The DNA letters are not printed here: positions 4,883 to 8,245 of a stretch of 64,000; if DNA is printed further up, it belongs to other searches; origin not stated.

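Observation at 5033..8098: Multihaem cytochrome c with nine CxxCH sites fused to a long TPR repeat tail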

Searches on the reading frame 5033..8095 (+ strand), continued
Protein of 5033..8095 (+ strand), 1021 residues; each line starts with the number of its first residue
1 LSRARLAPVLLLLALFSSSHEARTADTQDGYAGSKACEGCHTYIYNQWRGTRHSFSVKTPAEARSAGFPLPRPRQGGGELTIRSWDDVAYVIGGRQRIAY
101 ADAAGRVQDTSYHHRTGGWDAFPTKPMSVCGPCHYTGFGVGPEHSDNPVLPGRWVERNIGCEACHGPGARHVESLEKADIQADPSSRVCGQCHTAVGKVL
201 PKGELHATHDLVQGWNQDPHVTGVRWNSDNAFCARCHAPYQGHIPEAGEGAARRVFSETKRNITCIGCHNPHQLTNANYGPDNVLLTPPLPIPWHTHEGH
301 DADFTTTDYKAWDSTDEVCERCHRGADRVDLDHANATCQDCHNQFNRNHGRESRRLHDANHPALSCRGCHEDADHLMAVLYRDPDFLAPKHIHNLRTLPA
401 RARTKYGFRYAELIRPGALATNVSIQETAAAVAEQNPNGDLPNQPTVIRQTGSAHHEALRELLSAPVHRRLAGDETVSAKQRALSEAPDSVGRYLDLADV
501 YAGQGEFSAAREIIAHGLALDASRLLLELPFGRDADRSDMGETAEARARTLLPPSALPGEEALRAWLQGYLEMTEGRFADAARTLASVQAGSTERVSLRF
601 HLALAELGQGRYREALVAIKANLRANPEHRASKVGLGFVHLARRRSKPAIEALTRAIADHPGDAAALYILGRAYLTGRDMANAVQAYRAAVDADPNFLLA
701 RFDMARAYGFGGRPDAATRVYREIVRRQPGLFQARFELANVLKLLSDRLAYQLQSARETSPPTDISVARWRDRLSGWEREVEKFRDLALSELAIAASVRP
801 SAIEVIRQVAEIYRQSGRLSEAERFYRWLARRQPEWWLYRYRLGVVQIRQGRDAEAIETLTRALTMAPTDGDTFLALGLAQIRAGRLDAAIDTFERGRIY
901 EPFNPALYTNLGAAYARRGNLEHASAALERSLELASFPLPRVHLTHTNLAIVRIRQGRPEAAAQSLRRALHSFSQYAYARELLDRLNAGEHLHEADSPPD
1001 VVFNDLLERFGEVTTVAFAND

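Call 14: find_homologous_proteins(query=window:5033-8095:+, max_evalue=0.00001)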
Query window:5033-8095:+ (1021 aa): 78 proteins with E <= 0.00001 among 8000 candidates.
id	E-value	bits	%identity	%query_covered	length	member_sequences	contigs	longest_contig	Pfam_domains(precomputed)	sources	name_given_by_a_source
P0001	0.0e+0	2358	100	100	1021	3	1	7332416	PF13431.13,PF23914.2,PF14537.12,PF13414.13,PF13176.13,PF13428.13,PF14522.12,PF07721.21,PF14559.13,PF24575.2,PF13371.13,PF00515.35,PF12895.14,PF13424.13,PF21033.5,PF13432.13,PF13181.13,PF14561.13,PF07719.24,PF13174.13,PF22113.2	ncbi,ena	-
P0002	0.0e+0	1509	67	98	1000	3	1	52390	PF25063.1,PF13431.13,PF23914.2,PF09699.16,PF14537.12,PF13414.13,PF13176.13,PF13428.13,PF14522.12,PF14559.13,PF24575.2,PF13435.12,PF13371.13,PF00515.35,PF12895.14,PF13424.13,PF13432.13,PF13181.13,PF07719.24,PF13174.13,PF22113.2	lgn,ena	-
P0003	0.0e+0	1313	59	99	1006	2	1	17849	PF13431.13,PF23914.2,PF14537.12,PF25062.2,PF13414.13,PF13176.13,PF13428.13,PF14522.12,PF13374.13,PF14559.13,PF24575.2,PF13435.12,PF13371.13,PF00515.35,PF12895.14,PF13424.13,PF13432.13,PF13181.13,PF07719.24,PF13174.13,PF22113.2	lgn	-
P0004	0.0e+0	1199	55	97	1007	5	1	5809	PF13431.13,PF23914.2,PF09699.16,PF14537.12,PF13414.13,PF13176.13,PF13428.13,PF14522.12,PF07721.21,PF14559.13,PF24575.2,PF13435.12,PF13371.13,PF00515.35,PF12895.14,PF13424.13,PF21033.5,PF13432.13,PF13181.13,PF07719.24,PF13174.13,PF22113.2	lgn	-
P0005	0.0e+0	1188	54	97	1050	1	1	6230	PF13431.13,PF23914.2,PF14537.12,PF13414.13,PF13176.13,PF13428.13,PF14522.12,PF14559.13,PF24575.2,PF13435.12,PF13371.13,PF00515.35,PF12895.14,PF13424.13,PF21033.5,PF13432.13,PF13181.13,PF14561.13,PF07719.24,PF13174.13,PF22113.2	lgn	-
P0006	0.0e+0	1171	55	97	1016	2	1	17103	PF13431.13,PF23914.2,PF09699.16,PF14537.12,PF13414.13,PF13176.13,PF13428.13,PF25064.2,PF14522.12,PF13374.13,PF14559.13,PF24575.2,PF13435.12,PF13371.13,PF00515.35,PF12895.14,PF13424.13,PF21033.5,PF13432.13,PF13181.13,PF07719.24,PF13174.13,PF22113.2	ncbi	-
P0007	0.0e+0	1116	52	97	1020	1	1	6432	PF13431.13,PF23914.2,PF14537.12,PF13414.13,PF13176.13,PF13428.13,PF14522.12,PF14559.13,PF24575.2,PF13435.12,PF13371.13,PF00515.35,PF12895.14,PF13424.13,PF21033.5,PF13432.13,PF13181.13,PF07719.24,PF13174.13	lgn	-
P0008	0.0e+0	1099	50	99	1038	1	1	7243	PF13431.13,PF23914.2,PF14537.12,PF13414.13,PF13176.13,PF13428.13,PF14522.12,PF14559.13,PF24575.2,PF13435.12,PF13371.13,PF00515.35,PF12895.14,PF13424.13,PF21033.5,PF13432.13,PF13181.13,PF14561.13,PF07719.24,PF13174.13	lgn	-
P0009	0.0e+0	1064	51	97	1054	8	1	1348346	PF09976.16,PF13414.13,PF09613.17,PF02085.22,PF14522.12,PF13374.13,PF07721.21,PF24575.2,PF00515.35,PF13424.13,PF14561.13,PF07719.24,PF13174.13,PF25063.1,PF14853.13,PF13431.13,PF23914.2,PF14537.12,PF25062.2,PF23300.4,PF13176.13,PF13428.13,PF25064.2,PF14559.13,PF13371.13,PF12895.14,PF21033.5,PF13432.13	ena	-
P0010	0.0e+0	1061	47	98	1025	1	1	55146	PF13414.13,PF16918.12,PF09613.17,PF14522.12,PF13374.13,PF24575.2,PF00515.35,PF13424.13,PF07719.24,PF13174.13,PF25063.1,PF13431.13,PF23914.2,PF14537.12,PF25062.2,PF13176.13,PF13428.13,PF14559.13,PF13435.12,PF13371.13,PF12895.14,PF21033.5,PF13432.13,PF13181.13,PF22113.2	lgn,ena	-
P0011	0.0e+0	1025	47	98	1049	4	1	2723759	PF13414.13,PF14522.12,PF13374.13,PF24575.2,PF00515.35,PF13424.13,PF07719.24,PF13174.13,PF20308.5,PF13431.13,PF23914.2,PF14537.12,PF25062.2,PF23300.4,PF13176.13,PF13428.13,PF14559.13,PF13435.12,PF13371.13,PF12895.14,PF21033.5,PF13432.13,PF13181.13,PF22113.2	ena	-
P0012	5.8e-297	1006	47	97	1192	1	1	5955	PF13431.13,PF23914.2,PF13414.13,PF13176.13,PF13428.13,PF14522.12,PF14559.13,PF13435.12,PF13371.13,PF00515.35,PF12895.14,PF13424.13,PF21033.5,PF13432.13,PF13181.13,PF07719.24,PF13174.13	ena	-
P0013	8.9e-293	992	50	91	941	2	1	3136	PF13431.13,PF23914.2,PF14537.12,PF13414.13,PF25058.2,PF13176.13,PF13428.13,PF02085.22,PF14522.12,PF13374.13,PF14559.13,PF24575.2,PF13371.13,PF00515.35,PF12895.14,PF13424.13,PF21033.5,PF13432.13,PF13181.13,PF14561.13,PF07719.24,PF13174.13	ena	-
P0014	4.8e-290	983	48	97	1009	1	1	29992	PF13414.13,PF14522.12,PF13374.13,PF07721.21,PF24575.2,PF00515.35,PF13424.13,PF14561.13,PF07719.24,PF13174.13,PF25063.1,PF13431.13,PF23914.2,PF14537.12,PF25062.2,PF13176.13,PF13428.13,PF25064.2,PF14559.13,PF13435.12,PF13371.13,PF12895.14,PF21033.5,PF13432.13,PF13181.13,PF22113.2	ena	-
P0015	3.7e-287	974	46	99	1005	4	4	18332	PF13431.13,PF14537.12,PF13414.13,PF13176.13,PF13428.13,PF14522.12,PF14559.13,PF13435.12,PF00515.35,PF12895.14,PF13424.13,PF13432.13,PF13181.13,PF07719.24,PF13174.13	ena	-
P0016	8.5e-284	962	45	100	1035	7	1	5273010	PF09699.16,PF25060.1,PF13414.13,PF14522.12,PF13374.13,PF07721.21,PF24575.2,PF00515.35,PF13424.13,PF14561.13,PF07719.24,PF13174.13,PF25063.1,PF13431.13,PF23914.2,PF14537.12,PF25062.2,PF13176.13,PF13428.13,PF25064.2,PF14559.13,PF13435.12,PF13371.13,PF12895.14,PF21033.5,PF13432.13,PF13181.13,PF22113.2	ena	-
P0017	3.5e-281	954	50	86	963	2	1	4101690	PF25063.1,PF13431.13,PF23914.2,PF25062.2,PF13414.13,PF23300.4,PF13176.13,PF13428.13,PF25064.2,PF14522.12,PF14559.13,PF24575.2,PF13435.12,PF13371.13,PF00515.35,PF12895.14,PF13424.13,PF21033.5,PF13432.13,PF13181.13,PF14561.13,PF07719.24,PF13174.13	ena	-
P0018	2.0e-280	951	46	93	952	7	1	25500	PF13431.13,PF23914.2,PF14537.12,PF25062.2,PF13414.13,PF23300.4,PF13176.13,PF13428.13,PF14522.12,PF13374.13,PF14559.13,PF24575.2,PF13371.13,PF00515.35,PF12895.14,PF13424.13,PF21033.5,PF13432.13,PF13181.13,PF07719.24,PF13174.13,PF22113.2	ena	-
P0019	6.0e-279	946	46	100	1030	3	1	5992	PF25063.1,PF13431.13,PF23914.2,PF14537.12,PF25062.2,PF22890.2,PF13414.13,PF13176.13,PF13428.13,PF14522.12,PF14559.13,PF13371.13,PF00515.35,PF12895.14,PF13424.13,PF21033.5,PF13432.13,PF13181.13,PF14561.13,PF07719.24,PF13174.13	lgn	-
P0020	3.8e-272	924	54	78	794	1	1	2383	PF13431.13,PF23914.2,PF09699.16,PF14537.12,PF13414.13,PF13176.13,PF13428.13,PF02085.22,PF14522.12,PF13374.13,PF07721.21,PF14559.13,PF24575.2,PF13371.13,PF00515.35,PF12895.14,PF13424.13,PF21033.5,PF13432.13,PF13181.13,PF07719.24,PF13174.13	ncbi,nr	ncbi:MAG: tetratricopeptide repeat protein, partial [Gammaproteobacteria bacterium]|nr:tetratricopep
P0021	1.6e-269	915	47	97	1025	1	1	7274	PF13431.13,PF23914.2,PF14537.12,PF25062.2,PF13414.13,PF13176.13,PF13428.13,PF14522.12,PF13374.13,PF14559.13,PF24575.2,PF13435.12,PF13371.13,PF00515.35,PF12895.14,PF13424.13,PF21033.5,PF13432.13,PF13181.13,PF14561.13,PF07719.24,PF13174.13,PF20308.5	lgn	-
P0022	2.3e-268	911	46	97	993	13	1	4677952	PF13431.13,PF23914.2,PF14537.12,PF25062.2,PF13414.13,PF13176.13,PF13428.13,PF14522.12,PF14559.13,PF24575.2,PF13435.12,PF13371.13,PF00515.35,PF12895.14,PF13424.13,PF21033.5,PF13432.13,PF13181.13,PF14561.13,PF07719.24,PF13174.13,PF22113.2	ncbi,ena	-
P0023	6.5e-266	903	46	97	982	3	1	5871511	PF13414.13,PF16918.12,PF14522.12,PF13374.13,PF24575.2,PF00515.35,PF13424.13,PF07719.24,PF13174.13,PF13431.13,PF23914.2,PF14537.12,PF25062.2,PF13176.13,PF13428.13,PF25064.2,PF14559.13,PF13435.12,PF13371.13,PF12895.14,PF21033.5,PF13432.13,PF13181.13,PF22113.2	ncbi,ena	-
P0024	9.0e-263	893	51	81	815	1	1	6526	PF13431.13,PF23914.2,PF14537.12,PF13414.13,PF13176.13,PF13428.13,PF02085.22,PF14522.12,PF13374.13,PF14559.13,PF24575.2,PF13371.13,PF00515.35,PF12895.14,PF13424.13,PF21033.5,PF13432.13,PF13181.13,PF07719.24,PF13174.13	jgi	jgi:tetratricopeptide (TPR) repeat protein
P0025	1.6e-262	892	44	100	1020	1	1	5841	PF13414.13,PF02085.22,PF14522.12,PF07721.21,PF24575.2,PF00515.35,PF13424.13,PF14561.13,PF07719.24,PF13174.13,PF13431.13,PF23914.2,PF14537.12,PF25058.2,PF13176.13,PF13428.13,PF14559.13,PF13435.12,PF13371.13,PF12895.14,PF21033.5,PF13432.13,PF13181.13,PF22113.2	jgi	jgi:tetratricopeptide (TPR) repeat protein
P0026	1.5e-256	872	56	38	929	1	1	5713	PF13431.13,PF23914.2,PF14537.12,PF13414.13,PF13176.13,PF13428.13,PF14522.12,PF13374.13,PF07721.21,PF14559.13,PF24575.2,PF13435.12,PF13371.13,PF00515.35,PF12895.14,PF13424.13,PF13432.13,PF13181.13,PF14561.13,PF07719.24,PF13174.13,PF22113.2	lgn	-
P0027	3.2e-256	871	45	97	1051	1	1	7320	PF13431.13,PF23914.2,PF14537.12,PF13414.13,PF13176.13,PF13428.13,PF14522.12,PF14559.13,PF24575.2,PF13435.12,PF13371.13,PF00515.35,PF12895.14,PF13424.13,PF21033.5,PF13432.13,PF13181.13,PF07719.24,PF13174.13,PF22113.2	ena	-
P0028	2.6e-253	861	43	97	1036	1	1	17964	PF09699.16,PF13414.13,PF16918.12,PF14522.12,PF13374.13,PF24575.2,PF00515.35,PF13424.13,PF14561.13,PF07719.24,PF13174.13,PF13431.13,PF23914.2,PF14537.12,PF25062.2,PF25058.2,PF13176.13,PF13428.13,PF14559.13,PF13435.12,PF13371.13,PF12895.14,PF21033.5,PF13432.13,PF13181.13,PF22113.2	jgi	jgi:tetratricopeptide (TPR) repeat protein/nitrate/TMAO reductase-like tetraheme cytochrome c subuni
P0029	5.8e-250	850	43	98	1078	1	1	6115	PF13431.13,PF23914.2,PF13414.13,PF13176.13,PF13428.13,PF25064.2,PF14522.12,PF13374.13,PF14559.13,PF13435.12,PF00515.35,PF12895.14,PF13424.13,PF13432.13,PF13181.13,PF07719.24,PF13174.13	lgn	-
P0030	9.4e-245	833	40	66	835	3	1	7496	PF09699.16,PF13414.13,PF02085.22,PF14522.12,PF13374.13,PF24575.2,PF00515.35,PF13424.13,PF14561.13,PF07719.24,PF13174.13,PF13431.13,PF23914.2,PF14537.12,PF13176.13,PF13428.13,PF25064.2,PF14559.13,PF13435.12,PF13371.13,PF12895.14,PF21033.5,PF13432.13,PF13181.13,PF22113.2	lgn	-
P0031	4.5e-242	824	44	97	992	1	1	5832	PF13431.13,PF23914.2,PF14537.12,PF25062.2,PF13414.13,PF13176.13,PF13428.13,PF14522.12,PF14559.13,PF24575.2,PF13435.12,PF13371.13,PF00515.35,PF12895.14,PF13424.13,PF21033.5,PF13432.13,PF13181.13,PF14561.13,PF07719.24,PF13174.13,PF22113.2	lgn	-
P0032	6.6e-242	824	42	97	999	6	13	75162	PF13431.13,PF23914.2,PF09699.16,PF14537.12,PF13414.13,PF13176.13,PF13428.13,PF14522.12,PF14559.13,PF24575.2,PF13435.12,PF13371.13,PF00515.35,PF13424.13,PF21033.5,PF13432.13,PF13181.13,PF14561.13,PF07719.24,PF22113.2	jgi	jgi:tetratricopeptide (TPR) repeat protein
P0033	6.3e-234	797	42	97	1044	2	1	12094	PF13431.13,PF13414.13,PF13176.13,PF13428.13,PF14522.12,PF14559.13,PF13435.12,PF00515.35,PF12895.14,PF13424.13,PF13432.13,PF13181.13,PF07719.24,PF13174.13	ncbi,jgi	-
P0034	1.5e-232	793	43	94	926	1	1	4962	PF03704.24,PF09976.16,PF09699.16,PF13414.13,PF02085.22,PF14522.12,PF24575.2,PF00515.35,PF13424.13,PF14561.13,PF07719.24,PF13174.13,PF25063.1,PF13431.13,PF23914.2,PF14537.12,PF25062.2,PF13176.13,PF13428.13,PF25064.2,PF14559.13,PF13371.13,PF12895.14,PF21033.5,PF13432.13,PF13181.13,PF22113.2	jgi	jgi:tetratricopeptide (TPR) repeat protein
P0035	1.1e-211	724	41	99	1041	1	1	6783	PF13431.13,PF23914.2,PF14537.12,PF13414.13,PF23300.4,PF13176.13,PF13428.13,PF14522.12,PF14559.13,PF13435.12,PF13371.13,PF00515.35,PF12895.14,PF13424.13,PF13432.13,PF13181.13,PF07719.24,PF13174.13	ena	-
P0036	4.6e-204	698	40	97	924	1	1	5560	PF13431.13,PF23914.2,PF09699.16,PF14537.12,PF13414.13,PF13176.13,PF13428.13,PF25064.2,PF14522.12,PF13374.13,PF14559.13,PF13435.12,PF13371.13,PF00515.35,PF13424.13,PF13432.13,PF13181.13,PF07719.24,PF13174.13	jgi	jgi:tetratricopeptide (TPR) repeat protein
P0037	2.3e-202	693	39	99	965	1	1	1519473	PF13431.13,PF23914.2,PF09699.16,PF14537.12,PF13414.13,PF13176.13,PF13428.13,PF02085.22,PF14522.12,PF14559.13,PF13435.12,PF13371.13,PF00515.35,PF13424.13,PF13432.13,PF13181.13,PF07719.24,PF13174.13,PF22113.2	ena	-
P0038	5.2e-197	675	38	97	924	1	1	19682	PF13431.13,PF23914.2,PF09699.16,PF14537.12,PF13414.13,PF13176.13,PF13428.13,PF25064.2,PF14522.12,PF14559.13,PF13435.12,PF00515.35,PF13424.13,PF13432.13,PF13181.13,PF07719.24,PF13174.13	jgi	jgi:tetratricopeptide (TPR) repeat protein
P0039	5.5e-170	586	37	97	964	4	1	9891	PF13431.13,PF23914.2,PF14537.12,PF13414.13,PF13428.13,PF14522.12,PF14559.13,PF13435.12,PF00515.35,PF12895.14,PF13424.13,PF13432.13,PF13181.13,PF07719.24,PF13174.13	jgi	jgi:tetratricopeptide (TPR) repeat protein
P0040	4.5e-166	573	34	98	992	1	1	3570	PF13431.13,PF23914.2,PF14537.12,PF13414.13,PF13428.13,PF14522.12,PF14559.13,PF24575.2,PF13435.12,PF00515.35,PF12895.14,PF13424.13,PF13432.13,PF13181.13,PF07719.24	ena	-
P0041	5.0e-162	559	36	90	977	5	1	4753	PF13431.13,PF23914.2,PF14537.12,PF13414.13,PF13428.13,PF04733.21,PF14522.12,PF14559.13,PF13435.12,PF00515.35,PF12895.14,PF13424.13,PF21033.5,PF13432.13,PF13181.13,PF07719.24,PF13174.13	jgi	-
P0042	2.2e-149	517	41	67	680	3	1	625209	PF14559.13,PF13431.13,PF09699.16,PF14537.12,PF13435.12,PF00515.35,PF13432.13,PF07719.24,PF14522.12,PF22113.2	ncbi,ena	-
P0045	9.7e-17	78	28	27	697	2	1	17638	PF13431.13,PF23914.2,PF13414.13,PF13176.13,PF13428.13,PF13844.13,PF13374.13,PF07721.21,PF14559.13,PF24575.2,PF13371.13,PF00515.35,PF12895.14,PF13424.13,PF21033.5,PF13432.13,PF13429.13,PF13181.13,PF07719.24,PF13174.13,PF20308.5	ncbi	ncbi:MAG: tetratricopeptide repeat protein [Chthoniobacteraceae bacterium]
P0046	2.7e-14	70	22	26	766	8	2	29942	PF13431.13,PF23914.2,PF13414.13,PF13176.13,PF13428.13,PF14522.12,PF13374.13,PF14559.13,PF13435.12,PF00515.35,PF13424.13,PF13432.13,PF13429.13,PF13181.13,PF07719.24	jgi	jgi:predicted CXXCH cytochrome family protein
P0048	5.6e-13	66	25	47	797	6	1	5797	PF03704.24,PF25060.1,PF13414.13,PF12569.15,PF23241.2,PF13374.13,PF24575.2,PF00515.35,PF13424.13,PF14561.13,PF07719.24,PF13174.13,PF20308.5,PF25063.1,PF14853.13,PF13431.13,PF23914.2,PF25062.2,PF25058.2,PF23300.4,PF13176.13,PF13428.13,PF25064.2,PF14559.13,PF13371.13,PF12895.14,PF21033.5,PF13432.13,PF0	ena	-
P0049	7.3e-13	65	23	35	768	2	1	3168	PF03704.24,PF09976.16,PF25060.1,PF13414.13,PF01535.27,PF12569.15,PF13844.13,PF13374.13,PF07721.21,PF24575.2,PF00515.35,PF13424.13,PF13429.13,PF07719.24,PF13174.13,PF20308.5,PF25063.1,PF13431.13,PF23914.2,PF13176.13,PF13428.13,PF25064.2,PF14559.13,PF13371.13,PF17874.8,PF12895.14,PF21033.5,PF13432.13,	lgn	-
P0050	2.4e-12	64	25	33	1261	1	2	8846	PF13431.13,PF23914.2,PF13414.13,PF16918.12,PF13176.13,PF13428.13,PF25064.2,PF14559.13,PF24575.2,PF13371.13,PF00515.35,PF13424.13,PF13432.13,PF13181.13,PF07719.24,PF13174.13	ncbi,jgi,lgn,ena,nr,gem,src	ncbi:MAG TPA: tetratricopeptide repeat protein [Chloroflexia bacterium]|nr:tetratricopeptide repeat 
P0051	2.3e-11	61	24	36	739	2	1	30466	PF25060.1,PF13414.13,PF12569.15,PF13374.13,PF07721.21,PF24575.2,PF00515.35,PF13424.13,PF14561.13,PF07719.24,PF13174.13,PF20308.5,PF25063.1,PF13431.13,PF23914.2,PF25062.2,PF13176.13,PF13428.13,PF25064.2,PF14559.13,PF13371.13,PF12895.14,PF21033.5,PF13432.13,PF13181.13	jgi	jgi:tetratricopeptide (TPR) repeat protein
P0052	1.3e-10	58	33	12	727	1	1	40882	PF13431.13,PF23914.2,PF09699.16,PF14537.12,PF13414.13,PF13428.13,PF14522.12,PF14559.13,PF13435.12,PF13371.13,PF00515.35,PF12895.14,PF13424.13,PF13432.13,PF13181.13,PF13646.13,PF07719.24,PF13174.13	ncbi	-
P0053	3.7e-10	57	22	36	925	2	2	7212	PF03704.24,PF25060.1,PF13414.13,PF12569.15,PF09613.17,PF24575.2,PF00515.35,PF13424.13,PF13429.13,PF14561.13,PF07719.24,PF13174.13,PF14853.13,PF13431.13,PF23914.2,PF25062.2,PF25058.2,PF23300.4,PF13176.13,PF13428.13,PF25064.2,PF14559.13,PF13371.13,PF22860.3,PF12895.14,PF21033.5,PF13432.13,PF09295.17,P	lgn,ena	-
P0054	8.8e-10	55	21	31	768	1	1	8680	PF13431.13,PF23914.2,PF09699.16,PF14537.12,PF13414.13,PF13428.13,PF14522.12,PF14559.13,PF13435.12,PF00515.35,PF13424.13,PF13432.13,PF13181.13,PF07719.24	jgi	jgi:Tfp pilus assembly protein PilF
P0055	1.3e-9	55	28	32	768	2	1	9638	PF25063.1,PF13431.13,PF09976.16,PF23914.2,PF25060.1,PF25062.2,PF13414.13,PF13176.13,PF13428.13,PF25064.2,PF14559.13,PF24575.2,PF13371.13,PF00515.35,PF12895.14,PF13424.13,PF13432.13,PF13181.13,PF07719.24,PF13174.13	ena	-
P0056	1.3e-9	55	31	17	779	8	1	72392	PF13431.13,PF23914.2,PF09699.16,PF14537.12,PF13414.13,PF13428.13,PF14522.12,PF13374.13,PF14559.13,PF13435.12,PF13371.13,PF00515.35,PF12895.14,PF13424.13,PF21033.5,PF13432.13,PF13181.13,PF02335.21,PF13646.13,PF14561.13,PF07719.24,PF13174.13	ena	-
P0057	8.7e-9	52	23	44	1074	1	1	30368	PF05843.21,PF25060.1,PF13414.13,PF23241.2,PF13374.13,PF24575.2,PF00515.35,PF13424.13,PF07719.24,PF13174.13,PF25063.1,PF14853.13,PF13431.13,PF23914.2,PF25062.2,PF20225.5,PF25058.2,PF13176.13,PF13428.13,PF25064.2,PF14559.13,PF13371.13,PF12895.14,PF21033.5,PF13432.13,PF13181.13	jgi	jgi:tetratricopeptide (TPR) repeat protein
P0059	1.3e-8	51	32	15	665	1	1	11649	PF03704.24,PF09976.16,PF13414.13,PF12569.15,PF13374.13,PF07721.21,PF24575.2,PF00515.35,PF13424.13,PF13429.13,PF14561.13,PF07719.24,PF13174.13,PF25063.1,PF13431.13,PF23914.2,PF25062.2,PF13176.13,PF13428.13,PF25064.2,PF14559.13,PF13371.13,PF17874.8,PF12895.14,PF21033.5,PF13432.13,PF13181.13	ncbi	-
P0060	1.4e-8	51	26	17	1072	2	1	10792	PF25060.1,PF13414.13,PF09613.17,PF23241.2,PF24575.2,PF00515.35,PF13424.13,PF07719.24,PF13174.13,PF25063.1,PF13431.13,PF23914.2,PF25062.2,PF25058.2,PF23300.4,PF13176.13,PF13428.13,PF25064.2,PF14559.13,PF13371.13,PF26725.1,PF12895.14,PF21033.5,PF13432.13,PF09295.17,PF13181.13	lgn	-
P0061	2.8e-8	50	31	16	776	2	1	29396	PF13431.13,PF23914.2,PF13414.13,PF13428.13,PF14522.12,PF14559.13,PF00515.35,PF13432.13,PF13429.13,PF13181.13,PF13646.13,PF07719.24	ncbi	-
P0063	1.5e-7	48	24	65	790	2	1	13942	PF13431.13,PF09699.16,PF14537.12,PF13414.13,PF13176.13,PF13428.13,PF14522.12,PF14559.13,PF13435.12,PF00515.35,PF21033.5,PF13432.13,PF13429.13,PF13181.13,PF07719.24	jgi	jgi:Flp pilus assembly protein TadD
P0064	1.7e-7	48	22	27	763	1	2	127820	PF13431.13,PF23914.2,PF09699.16,PF13414.13,PF13428.13,PF14522.12,PF13374.13,PF14559.13,PF24575.2,PF13435.12,PF00515.35,PF13424.13,PF13432.13,PF13181.13,PF02335.21,PF13646.13,PF07719.24,PF22113.2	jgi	jgi:Tfp pilus assembly protein PilF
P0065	1.9e-7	48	29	19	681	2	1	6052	PF25063.1,PF13431.13,PF23914.2,PF25062.2,PF13414.13,PF25058.2,PF13176.13,PF13428.13,PF13374.13,PF07721.21,PF14559.13,PF13371.13,PF00515.35,PF12895.14,PF13424.13,PF21033.5,PF13432.13,PF13429.13,PF13181.13,PF07719.24,PF13174.13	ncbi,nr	ncbi:MAG TPA: tetratricopeptide repeat protein, partial [Vicinamibacteria bacterium]|nr:tetratricope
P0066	2.2e-7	47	24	34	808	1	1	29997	PF13431.13,PF23914.2,PF25062.2,PF13414.13,PF13428.13,PF04733.21,PF25064.2,PF14559.13,PF24575.2,PF13371.13,PF00515.35,PF12895.14,PF13424.13,PF21033.5,PF13432.13,PF09295.17,PF13181.13,PF07719.24,PF13174.13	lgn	-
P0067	2.6e-7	47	28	12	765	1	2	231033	PF13431.13,PF23914.2,PF13414.13,PF13176.13,PF13428.13,PF13374.13,PF07721.21,PF14559.13,PF13371.13,PF00515.35,PF12895.14,PF13424.13,PF21033.5,PF13432.13,PF13181.13,PF13646.13,PF07719.24,PF13174.13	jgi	-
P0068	3.4e-7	47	25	14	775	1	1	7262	PF13431.13,PF23914.2,PF13428.13,PF14522.12,PF14559.13,PF13435.12,PF00515.35,PF13424.13,PF13432.13,PF13429.13,PF13646.13,PF07719.24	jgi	jgi:Flp pilus assembly protein TadD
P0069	3.8e-7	47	23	35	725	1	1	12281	PF03704.24,PF13431.13,PF23914.2,PF13414.13,PF10952.16,PF13176.13,PF13428.13,PF25064.2,PF13374.13,PF07721.21,PF14559.13,PF24575.2,PF13371.13,PF00515.35,PF12895.14,PF13424.13,PF21033.5,PF13432.13,PF13429.13,PF13181.13,PF14561.13,PF07719.24,PF13174.13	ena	-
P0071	8.1e-7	45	24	36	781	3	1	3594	PF13431.13,PF23914.2,PF09699.16,PF14537.12,PF13414.13,PF13428.13,PF14522.12,PF14559.13,PF13435.12,PF13371.13,PF00515.35,PF13424.13,PF13432.13,PF13181.13,PF02335.21,PF07719.24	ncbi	-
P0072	1.4e-6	45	23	38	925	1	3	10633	PF13431.13,PF09976.16,PF23914.2,PF25060.1,PF25062.2,PF13414.13,PF25058.2,PF13176.13,PF13428.13,PF25064.2,PF14559.13,PF24575.2,PF13371.13,PF00515.35,PF12895.14,PF13424.13,PF13432.13,PF13181.13,PF07719.24,PF13174.13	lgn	-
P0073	1.4e-6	45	34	10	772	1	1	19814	PF13431.13,PF23914.2,PF13176.13,PF13428.13,PF14522.12,PF14559.13,PF13435.12,PF00515.35,PF13424.13,PF13432.13,PF13429.13,PF13181.13,PF13646.13,PF07719.24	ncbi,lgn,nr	ncbi:MAG TPA: tetratricopeptide repeat protein [Candidatus Krumholzibacteria bacterium]|nr:tetratric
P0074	2.5e-6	44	25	25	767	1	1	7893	PF23914.2,PF09699.16,PF14537.12,PF13414.13,PF13428.13,PF14522.12,PF14559.13,PF13435.12,PF13432.13,PF13181.13,PF13646.13,PF07719.24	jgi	jgi:predicted CXXCH cytochrome family protein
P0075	2.5e-6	44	22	68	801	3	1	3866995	PF14559.13,PF09699.16,PF13435.12,PF00515.35,PF13424.13,PF13432.13,PF13428.13,PF13181.13,PF07719.24,PF14522.12,PF13374.13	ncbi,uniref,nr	ncbi:multiheme c-type cytochrome [Congregibacter brevis]|uniref:Multiheme c-type cytochrome n=1 Tax=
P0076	3.0e-6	44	29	15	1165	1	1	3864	PF25063.1,PF13431.13,PF23914.2,PF13414.13,PF13176.13,PF13428.13,PF08238.19,PF13374.13,PF14559.13,PF24575.2,PF07714.24,PF00069.32,PF00515.35,PF12895.14,PF13424.13,PF28559.1,PF21033.5,PF13432.13,PF13181.13,PF07719.24,PF13174.13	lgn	-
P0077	8.4e-6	42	23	33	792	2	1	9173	PF23914.2,PF14537.12,PF13414.13,PF13428.13,PF14522.12,PF14559.13,PF13435.12,PF00515.35,PF13424.13,PF13432.13,PF13181.13,PF13646.13,PF07719.24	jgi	jgi:tetratricopeptide (TPR) repeat protein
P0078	9.0e-6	42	26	15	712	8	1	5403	PF23914.2,PF09699.16,PF14537.12,PF02985.29,PF13428.13,PF12688.14,PF14522.12,PF14559.13,PF13435.12,PF00515.35,PF13424.13,PF13432.13,PF13181.13,PF07719.24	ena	-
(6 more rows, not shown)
